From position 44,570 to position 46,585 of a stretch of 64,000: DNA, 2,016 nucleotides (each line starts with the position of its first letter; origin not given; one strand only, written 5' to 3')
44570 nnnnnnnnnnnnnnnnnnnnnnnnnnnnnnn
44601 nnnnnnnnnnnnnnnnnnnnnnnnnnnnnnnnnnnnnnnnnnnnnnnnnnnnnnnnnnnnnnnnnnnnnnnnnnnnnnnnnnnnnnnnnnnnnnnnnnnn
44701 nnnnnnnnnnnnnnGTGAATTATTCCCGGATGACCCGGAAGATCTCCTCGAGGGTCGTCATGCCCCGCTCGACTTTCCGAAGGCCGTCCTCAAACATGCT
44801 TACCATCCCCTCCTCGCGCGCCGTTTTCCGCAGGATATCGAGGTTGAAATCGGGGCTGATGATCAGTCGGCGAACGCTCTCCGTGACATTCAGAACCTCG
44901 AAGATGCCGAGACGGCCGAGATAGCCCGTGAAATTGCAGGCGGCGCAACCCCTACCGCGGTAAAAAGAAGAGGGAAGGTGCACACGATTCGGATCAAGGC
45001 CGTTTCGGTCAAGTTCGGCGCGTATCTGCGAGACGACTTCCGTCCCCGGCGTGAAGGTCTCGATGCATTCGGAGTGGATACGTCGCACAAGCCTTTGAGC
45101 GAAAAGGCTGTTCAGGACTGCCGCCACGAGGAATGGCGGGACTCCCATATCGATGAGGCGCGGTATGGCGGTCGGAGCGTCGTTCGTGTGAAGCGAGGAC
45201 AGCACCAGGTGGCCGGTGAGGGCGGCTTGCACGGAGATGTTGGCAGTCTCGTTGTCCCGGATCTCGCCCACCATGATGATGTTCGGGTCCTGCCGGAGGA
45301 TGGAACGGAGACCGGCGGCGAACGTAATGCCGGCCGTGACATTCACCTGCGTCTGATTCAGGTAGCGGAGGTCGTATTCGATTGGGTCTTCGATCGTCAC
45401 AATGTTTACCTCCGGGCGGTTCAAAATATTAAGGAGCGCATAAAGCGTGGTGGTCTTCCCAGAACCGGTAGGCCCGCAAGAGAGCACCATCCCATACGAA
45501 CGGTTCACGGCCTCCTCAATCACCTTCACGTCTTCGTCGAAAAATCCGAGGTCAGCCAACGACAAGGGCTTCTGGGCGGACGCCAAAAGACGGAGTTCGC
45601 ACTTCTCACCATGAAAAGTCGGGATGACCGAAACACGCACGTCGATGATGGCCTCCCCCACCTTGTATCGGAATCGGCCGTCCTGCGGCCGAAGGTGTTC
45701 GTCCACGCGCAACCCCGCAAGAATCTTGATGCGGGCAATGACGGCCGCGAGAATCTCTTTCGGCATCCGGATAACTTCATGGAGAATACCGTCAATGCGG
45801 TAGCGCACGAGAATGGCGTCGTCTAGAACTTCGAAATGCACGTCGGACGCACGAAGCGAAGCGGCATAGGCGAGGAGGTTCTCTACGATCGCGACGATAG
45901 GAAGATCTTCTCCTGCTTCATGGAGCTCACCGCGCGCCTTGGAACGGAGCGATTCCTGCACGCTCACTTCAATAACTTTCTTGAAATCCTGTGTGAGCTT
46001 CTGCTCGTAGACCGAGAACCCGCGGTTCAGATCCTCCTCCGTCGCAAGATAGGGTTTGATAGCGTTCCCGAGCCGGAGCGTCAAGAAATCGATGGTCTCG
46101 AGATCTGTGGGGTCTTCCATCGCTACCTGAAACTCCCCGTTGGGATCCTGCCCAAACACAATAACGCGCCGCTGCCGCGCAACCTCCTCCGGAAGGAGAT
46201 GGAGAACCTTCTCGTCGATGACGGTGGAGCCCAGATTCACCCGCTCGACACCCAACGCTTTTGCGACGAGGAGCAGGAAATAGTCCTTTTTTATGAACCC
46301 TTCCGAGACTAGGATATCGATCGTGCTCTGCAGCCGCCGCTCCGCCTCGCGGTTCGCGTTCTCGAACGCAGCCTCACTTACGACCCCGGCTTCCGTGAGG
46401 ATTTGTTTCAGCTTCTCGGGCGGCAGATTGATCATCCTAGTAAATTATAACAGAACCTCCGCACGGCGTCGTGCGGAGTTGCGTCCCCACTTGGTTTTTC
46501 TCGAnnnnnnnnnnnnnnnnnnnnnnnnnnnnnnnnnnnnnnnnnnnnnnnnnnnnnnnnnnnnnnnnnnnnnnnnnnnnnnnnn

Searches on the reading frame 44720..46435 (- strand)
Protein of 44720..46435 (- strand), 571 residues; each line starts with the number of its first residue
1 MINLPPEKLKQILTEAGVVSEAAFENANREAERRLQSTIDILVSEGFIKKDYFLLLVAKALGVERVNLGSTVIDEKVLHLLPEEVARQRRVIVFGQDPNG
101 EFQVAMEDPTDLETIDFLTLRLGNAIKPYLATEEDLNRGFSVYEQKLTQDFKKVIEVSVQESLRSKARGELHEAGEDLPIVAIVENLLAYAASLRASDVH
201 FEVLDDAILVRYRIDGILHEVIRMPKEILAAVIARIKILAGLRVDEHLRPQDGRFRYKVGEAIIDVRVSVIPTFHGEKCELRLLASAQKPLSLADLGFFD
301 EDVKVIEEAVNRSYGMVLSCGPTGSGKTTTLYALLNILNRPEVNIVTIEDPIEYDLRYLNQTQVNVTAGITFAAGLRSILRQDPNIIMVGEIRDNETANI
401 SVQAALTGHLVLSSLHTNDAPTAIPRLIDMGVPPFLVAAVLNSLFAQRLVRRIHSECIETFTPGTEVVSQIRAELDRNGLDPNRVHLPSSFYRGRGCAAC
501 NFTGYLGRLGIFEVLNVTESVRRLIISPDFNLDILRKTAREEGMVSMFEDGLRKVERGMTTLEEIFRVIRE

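Call 7: search_protein_families(library=pfam, proteins=[window:44720-46435:-], max_evalue=0.01)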
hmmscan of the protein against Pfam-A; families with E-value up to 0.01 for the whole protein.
window:44720-46435:- (571 aa): 3 families
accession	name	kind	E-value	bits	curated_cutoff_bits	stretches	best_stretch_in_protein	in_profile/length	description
PF00437.27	T2SSE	-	8.1e-117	390.4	24.9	1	176-567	4-370/370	Type II/IV secretion system protein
PF05157.20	MshEN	-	8.4e-16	58.2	23.1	1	61-145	1-85/90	MshEN domain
PF13401.12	AAA_22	-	0.0015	19.3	27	1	313-349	4-42/130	AAA domain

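Call 22: find_related_loci(query=window:44720-46435:-, collection=genome_contigs, flank=10000)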
Query window:44720-46435:- (571 aa) in genome_contigs; peptide patterns used: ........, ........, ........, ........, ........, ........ (x = any residue, [..] = any of these).
600 stretches matched a pattern (row limit reached: there are more); 596 encode a relative of the query (tblastn E <= 1e-3); the best 80 are kept; 80 distinct loci.
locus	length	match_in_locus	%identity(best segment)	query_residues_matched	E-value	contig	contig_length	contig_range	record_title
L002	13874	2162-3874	65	1-571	0e+0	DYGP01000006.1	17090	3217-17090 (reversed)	MAG TPA_asm: Candidatus Paceibacter sp. isolate BE2012_7_51_7 Afr_mines_BE2012_1582_length_17090_cov_3_100323, whole gen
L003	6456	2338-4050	65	1-571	0e+0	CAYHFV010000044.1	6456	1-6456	MAG TPA_asm: uncultured Candidatus Saccharibacteria bacterium isolate ERP119705_co12_143 genome assembly, contig: NODE_1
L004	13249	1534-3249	65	1-571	0e+0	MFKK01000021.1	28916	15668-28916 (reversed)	MAG: Candidatus Jorgensenbacteria bacterium RIFCSPLOWO2_01_FULL_45_25b rifcsplowo2_01_scaffold_3489, whole genome shotgu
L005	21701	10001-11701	59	4-571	0e+0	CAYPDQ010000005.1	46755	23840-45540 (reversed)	MAG TPA_asm: uncultured Candidatus Saccharibacteria bacterium isolate SRP093762_co1_57 genome assembly, contig: NODE_485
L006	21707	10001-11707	58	1-571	0e+0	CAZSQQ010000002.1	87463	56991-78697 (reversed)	MAG TPA_asm: uncultured Candidatus Saccharibacteria bacterium isolate binchicken_co227_162 genome assembly, contig: NODE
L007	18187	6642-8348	55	1-571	0e+0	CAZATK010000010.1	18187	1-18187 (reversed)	MAG TPA_asm: uncultured Candidatus Saccharibacteria bacterium isolate SRP178908_co1_176 genome assembly, contig: NODE_19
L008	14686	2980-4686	56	1-571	0e+0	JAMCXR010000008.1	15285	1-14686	MAG: Patescibacteria group bacterium isolate FK_Sedi_B_Bin.401 NODE_14696_length_15285_cov_6.82623, whole genome shotgun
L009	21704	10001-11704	57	4-571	0e+0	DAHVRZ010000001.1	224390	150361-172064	MAG TPA_asm: Candidatus Parcubacteria bacterium isolate clean656 NODE_1_length_224390_cov_8.144298, whole genome shotgun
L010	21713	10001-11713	68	1-571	0e+0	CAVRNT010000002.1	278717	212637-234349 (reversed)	MAG: uncultured bacterium isolate MFD03726.bin.1.17 genome assembly, contig: contig_42607, whole genome shotgun sequence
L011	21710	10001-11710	57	1-571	0e+0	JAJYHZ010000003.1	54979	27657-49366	MAG: bacterium isolate DBS2-1.bin102 NODE_949_length_54979_cov_43.465361, whole genome shotgun sequence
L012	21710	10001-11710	58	1-571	0e+0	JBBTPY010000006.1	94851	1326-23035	MAG: Patescibacteria group bacterium isolate H52-bin120_1 H52_bin120_1_000000000006, whole genome shotgun sequence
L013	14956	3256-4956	57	4-571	0e+0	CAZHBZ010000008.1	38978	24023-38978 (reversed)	MAG TPA_asm: uncultured Candidatus Saccharibacteria bacterium isolate SRP278252_co2_848 genome assembly, contig: NODE_19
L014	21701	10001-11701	55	4-571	0e+0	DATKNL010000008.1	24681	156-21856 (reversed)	MAG TPA_asm: Candidatus Paceibacterota bacterium isolate SMAG_U14736 k141_4831721, whole genome shotgun sequence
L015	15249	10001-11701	56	4-571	0e+0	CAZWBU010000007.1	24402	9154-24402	MAG TPA_asm: uncultured Candidatus Saccharibacteria bacterium isolate SRP119689_co1_331 genome assembly, contig: NODE_26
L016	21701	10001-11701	54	4-571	0e+0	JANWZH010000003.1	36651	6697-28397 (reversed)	MAG: Patescibacteria group bacterium isolate SKYG90 NODE_3_length_36651_cov_5.229314, whole genome shotgun sequence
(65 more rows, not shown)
